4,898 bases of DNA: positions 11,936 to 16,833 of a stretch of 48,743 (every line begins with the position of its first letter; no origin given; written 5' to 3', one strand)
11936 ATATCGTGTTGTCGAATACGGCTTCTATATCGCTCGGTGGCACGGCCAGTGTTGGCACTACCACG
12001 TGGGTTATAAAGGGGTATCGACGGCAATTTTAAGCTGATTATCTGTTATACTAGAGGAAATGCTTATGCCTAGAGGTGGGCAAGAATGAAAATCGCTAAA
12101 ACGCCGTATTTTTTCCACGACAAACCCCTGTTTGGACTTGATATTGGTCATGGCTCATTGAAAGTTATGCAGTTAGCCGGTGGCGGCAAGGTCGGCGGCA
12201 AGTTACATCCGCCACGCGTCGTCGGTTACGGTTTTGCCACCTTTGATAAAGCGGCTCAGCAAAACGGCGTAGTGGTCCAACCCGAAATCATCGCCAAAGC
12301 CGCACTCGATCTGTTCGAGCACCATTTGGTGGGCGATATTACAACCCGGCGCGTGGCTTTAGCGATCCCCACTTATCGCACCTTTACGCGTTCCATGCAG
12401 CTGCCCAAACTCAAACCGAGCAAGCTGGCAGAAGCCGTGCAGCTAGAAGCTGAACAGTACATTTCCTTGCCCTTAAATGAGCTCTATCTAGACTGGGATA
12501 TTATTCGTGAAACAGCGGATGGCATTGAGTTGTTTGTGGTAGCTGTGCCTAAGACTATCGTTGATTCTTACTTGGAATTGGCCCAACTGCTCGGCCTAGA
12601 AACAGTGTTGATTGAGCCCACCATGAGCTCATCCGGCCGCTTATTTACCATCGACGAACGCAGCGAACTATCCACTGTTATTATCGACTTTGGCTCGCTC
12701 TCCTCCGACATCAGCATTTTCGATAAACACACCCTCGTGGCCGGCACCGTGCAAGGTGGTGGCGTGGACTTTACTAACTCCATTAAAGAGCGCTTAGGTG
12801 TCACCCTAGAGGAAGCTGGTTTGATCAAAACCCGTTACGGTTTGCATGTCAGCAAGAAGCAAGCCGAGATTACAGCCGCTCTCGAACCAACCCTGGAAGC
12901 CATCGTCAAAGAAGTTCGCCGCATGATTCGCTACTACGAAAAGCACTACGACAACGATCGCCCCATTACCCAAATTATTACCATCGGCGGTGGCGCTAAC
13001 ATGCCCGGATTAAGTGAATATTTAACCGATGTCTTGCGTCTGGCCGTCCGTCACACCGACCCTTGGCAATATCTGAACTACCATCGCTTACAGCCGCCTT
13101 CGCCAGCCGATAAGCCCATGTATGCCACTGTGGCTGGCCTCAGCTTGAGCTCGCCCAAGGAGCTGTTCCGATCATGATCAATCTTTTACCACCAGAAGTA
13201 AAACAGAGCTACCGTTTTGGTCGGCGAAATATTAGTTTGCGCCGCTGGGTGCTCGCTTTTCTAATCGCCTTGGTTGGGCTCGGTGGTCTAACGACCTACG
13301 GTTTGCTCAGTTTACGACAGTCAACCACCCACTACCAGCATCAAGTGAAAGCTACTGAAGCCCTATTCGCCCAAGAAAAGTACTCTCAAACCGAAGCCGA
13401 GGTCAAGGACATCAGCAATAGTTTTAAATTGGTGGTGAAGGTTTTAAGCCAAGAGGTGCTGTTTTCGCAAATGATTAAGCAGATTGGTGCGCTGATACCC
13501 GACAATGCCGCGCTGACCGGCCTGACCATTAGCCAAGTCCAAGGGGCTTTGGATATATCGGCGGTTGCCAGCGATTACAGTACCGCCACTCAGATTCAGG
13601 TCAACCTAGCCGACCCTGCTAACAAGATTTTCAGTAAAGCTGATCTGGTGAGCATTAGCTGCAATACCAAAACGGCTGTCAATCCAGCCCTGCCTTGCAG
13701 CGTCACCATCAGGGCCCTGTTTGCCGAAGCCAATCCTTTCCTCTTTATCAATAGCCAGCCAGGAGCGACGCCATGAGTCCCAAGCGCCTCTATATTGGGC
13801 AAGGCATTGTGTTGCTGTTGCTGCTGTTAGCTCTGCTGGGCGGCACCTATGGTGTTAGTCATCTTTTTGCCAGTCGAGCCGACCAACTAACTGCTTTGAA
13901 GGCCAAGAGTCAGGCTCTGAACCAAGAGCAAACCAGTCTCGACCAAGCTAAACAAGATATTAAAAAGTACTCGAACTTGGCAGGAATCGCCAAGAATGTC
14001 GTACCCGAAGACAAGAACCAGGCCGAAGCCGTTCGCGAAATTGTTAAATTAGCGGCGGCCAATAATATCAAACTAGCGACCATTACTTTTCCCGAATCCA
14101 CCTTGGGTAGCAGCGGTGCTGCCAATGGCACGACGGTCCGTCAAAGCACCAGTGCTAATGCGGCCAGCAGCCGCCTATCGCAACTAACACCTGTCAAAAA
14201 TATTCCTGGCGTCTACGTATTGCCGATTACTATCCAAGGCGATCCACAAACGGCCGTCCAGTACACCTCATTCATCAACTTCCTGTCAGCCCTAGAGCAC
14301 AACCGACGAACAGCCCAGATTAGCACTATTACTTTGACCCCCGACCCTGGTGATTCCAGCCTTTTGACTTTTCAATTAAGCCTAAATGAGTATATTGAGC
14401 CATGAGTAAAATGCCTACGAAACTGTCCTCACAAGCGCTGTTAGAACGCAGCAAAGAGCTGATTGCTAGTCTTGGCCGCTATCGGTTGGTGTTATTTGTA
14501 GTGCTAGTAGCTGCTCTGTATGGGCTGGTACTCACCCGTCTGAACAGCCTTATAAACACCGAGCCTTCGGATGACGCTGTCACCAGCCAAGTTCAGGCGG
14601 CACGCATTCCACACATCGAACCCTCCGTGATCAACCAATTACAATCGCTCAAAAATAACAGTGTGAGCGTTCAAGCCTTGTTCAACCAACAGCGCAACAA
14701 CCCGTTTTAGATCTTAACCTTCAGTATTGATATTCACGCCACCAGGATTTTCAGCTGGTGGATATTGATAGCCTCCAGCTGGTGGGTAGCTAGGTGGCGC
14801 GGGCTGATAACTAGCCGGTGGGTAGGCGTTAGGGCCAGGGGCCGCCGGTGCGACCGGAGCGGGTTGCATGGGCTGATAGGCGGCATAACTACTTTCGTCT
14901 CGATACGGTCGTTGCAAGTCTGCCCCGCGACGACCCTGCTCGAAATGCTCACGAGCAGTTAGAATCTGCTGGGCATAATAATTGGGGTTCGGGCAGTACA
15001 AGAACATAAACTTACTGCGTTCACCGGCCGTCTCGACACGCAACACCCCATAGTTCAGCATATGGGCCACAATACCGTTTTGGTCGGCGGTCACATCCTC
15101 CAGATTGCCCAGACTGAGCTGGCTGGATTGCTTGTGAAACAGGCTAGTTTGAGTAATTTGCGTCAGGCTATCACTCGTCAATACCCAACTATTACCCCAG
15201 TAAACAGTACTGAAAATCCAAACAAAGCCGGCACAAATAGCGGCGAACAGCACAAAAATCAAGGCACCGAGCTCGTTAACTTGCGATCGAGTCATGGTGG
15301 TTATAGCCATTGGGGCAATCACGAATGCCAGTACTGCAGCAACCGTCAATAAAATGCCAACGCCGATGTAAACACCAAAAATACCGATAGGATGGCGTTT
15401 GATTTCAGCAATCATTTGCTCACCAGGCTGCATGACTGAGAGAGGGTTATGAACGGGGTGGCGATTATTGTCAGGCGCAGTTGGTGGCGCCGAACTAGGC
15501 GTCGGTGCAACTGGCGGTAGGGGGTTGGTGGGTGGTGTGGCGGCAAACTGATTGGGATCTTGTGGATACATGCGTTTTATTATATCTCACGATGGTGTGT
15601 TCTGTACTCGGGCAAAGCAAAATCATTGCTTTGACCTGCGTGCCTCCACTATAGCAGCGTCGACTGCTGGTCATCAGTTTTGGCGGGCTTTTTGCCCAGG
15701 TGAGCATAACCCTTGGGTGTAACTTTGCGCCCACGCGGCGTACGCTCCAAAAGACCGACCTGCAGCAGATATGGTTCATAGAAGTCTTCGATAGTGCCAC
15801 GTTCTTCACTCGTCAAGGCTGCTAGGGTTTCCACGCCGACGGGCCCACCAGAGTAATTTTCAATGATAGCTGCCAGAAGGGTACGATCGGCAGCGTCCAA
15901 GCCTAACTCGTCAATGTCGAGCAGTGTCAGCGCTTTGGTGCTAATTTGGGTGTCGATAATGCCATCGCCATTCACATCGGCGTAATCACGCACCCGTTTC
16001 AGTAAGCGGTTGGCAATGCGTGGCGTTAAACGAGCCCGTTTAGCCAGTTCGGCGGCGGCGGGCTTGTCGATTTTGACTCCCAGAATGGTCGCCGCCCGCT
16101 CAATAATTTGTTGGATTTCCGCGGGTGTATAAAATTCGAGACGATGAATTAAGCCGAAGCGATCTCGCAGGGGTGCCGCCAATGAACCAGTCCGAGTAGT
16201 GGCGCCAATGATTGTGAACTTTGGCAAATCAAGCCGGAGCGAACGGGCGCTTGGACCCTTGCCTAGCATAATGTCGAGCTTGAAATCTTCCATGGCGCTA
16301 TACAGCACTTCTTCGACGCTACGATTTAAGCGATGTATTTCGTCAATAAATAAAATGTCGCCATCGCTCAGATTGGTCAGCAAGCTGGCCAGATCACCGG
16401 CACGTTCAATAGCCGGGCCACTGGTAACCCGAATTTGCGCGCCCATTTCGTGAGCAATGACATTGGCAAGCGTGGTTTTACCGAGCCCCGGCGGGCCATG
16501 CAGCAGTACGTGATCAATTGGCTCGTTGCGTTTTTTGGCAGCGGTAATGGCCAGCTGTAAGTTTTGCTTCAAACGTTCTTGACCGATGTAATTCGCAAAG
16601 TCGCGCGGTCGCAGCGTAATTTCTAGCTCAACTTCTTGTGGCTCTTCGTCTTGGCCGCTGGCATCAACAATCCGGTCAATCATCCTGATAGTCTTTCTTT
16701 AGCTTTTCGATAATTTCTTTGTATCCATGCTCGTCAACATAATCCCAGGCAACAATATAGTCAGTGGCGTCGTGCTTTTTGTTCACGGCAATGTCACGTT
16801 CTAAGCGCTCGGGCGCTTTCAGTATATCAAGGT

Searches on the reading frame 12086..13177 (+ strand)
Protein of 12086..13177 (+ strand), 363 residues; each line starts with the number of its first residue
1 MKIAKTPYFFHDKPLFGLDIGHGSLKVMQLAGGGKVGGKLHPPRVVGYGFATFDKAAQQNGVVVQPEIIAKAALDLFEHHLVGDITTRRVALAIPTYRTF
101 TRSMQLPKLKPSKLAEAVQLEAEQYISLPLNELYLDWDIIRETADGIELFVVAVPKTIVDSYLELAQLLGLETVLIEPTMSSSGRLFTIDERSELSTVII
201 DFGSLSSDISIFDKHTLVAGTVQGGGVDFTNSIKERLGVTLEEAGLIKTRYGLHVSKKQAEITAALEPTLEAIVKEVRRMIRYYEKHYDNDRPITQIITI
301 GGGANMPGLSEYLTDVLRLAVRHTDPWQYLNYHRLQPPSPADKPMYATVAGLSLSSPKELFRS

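Call 83: search_protein_families(library=pfam, proteins=[window:12086-13177:+], max_evalue=0.00001)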
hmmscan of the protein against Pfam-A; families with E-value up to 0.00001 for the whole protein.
window:12086-13177:+ (363 aa): 2 families
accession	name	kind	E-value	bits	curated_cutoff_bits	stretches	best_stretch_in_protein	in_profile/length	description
PF11104.14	PilM_2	-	4.5e-26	92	27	1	17-355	1-338/340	Type IV pilus assembly protein PilM;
PF14450.12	FtsA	-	5.2e-14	53.1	31.8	1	198-351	1-127/127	Cell division protein FtsA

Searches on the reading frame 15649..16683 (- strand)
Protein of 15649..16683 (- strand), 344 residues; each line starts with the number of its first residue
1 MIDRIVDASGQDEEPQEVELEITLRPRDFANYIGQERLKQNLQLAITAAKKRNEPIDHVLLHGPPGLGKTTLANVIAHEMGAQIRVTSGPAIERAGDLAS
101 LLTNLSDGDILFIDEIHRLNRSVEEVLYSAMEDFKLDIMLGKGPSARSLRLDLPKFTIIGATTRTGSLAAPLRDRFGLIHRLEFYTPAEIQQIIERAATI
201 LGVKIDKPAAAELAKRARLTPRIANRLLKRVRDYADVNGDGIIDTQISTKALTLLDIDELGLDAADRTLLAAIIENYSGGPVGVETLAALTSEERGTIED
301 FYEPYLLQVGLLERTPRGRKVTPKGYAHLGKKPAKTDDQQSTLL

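Call 83: search_protein_families(library=pfam, proteins=[window:15649-16683:-], max_evalue=0.00001)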
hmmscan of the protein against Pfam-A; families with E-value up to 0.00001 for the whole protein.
window:15649-16683:- (344 aa): 7 families
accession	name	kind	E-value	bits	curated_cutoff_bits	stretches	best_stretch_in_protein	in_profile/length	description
PF05496.18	RuvB_N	-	8.3e-80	266.6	27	1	24-182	1-159/159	Holliday junction DNA helicase RuvB P-loop domain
PF17864.7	AAA_lid_4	-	1.7e-29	101.8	27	1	185-258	1-74/74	RuvB AAA lid domain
PF05491.19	RuvB_C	-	3.1e-24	85.1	24.7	1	259-329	1-71/72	RuvB C-terminal winged helix domain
PF00004.35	AAA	-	8.9e-22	78.4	21.2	1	59-179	1-126/131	ATPase family associated with various cellular activities (AAA)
PF07728.20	AAA_5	-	4.5e-12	46.6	22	1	58-176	1-139/139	AAA domain (dynein-related subfamily)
PF01078.27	Mg_chelatase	-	5.2e-07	29.7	20.3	0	28-77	1-43/207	Magnesium chelatase, subunit ChlI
PF13191.12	AAA_16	-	9.9e-07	29.8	32.6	0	33-94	3-63/167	AAA ATPase domain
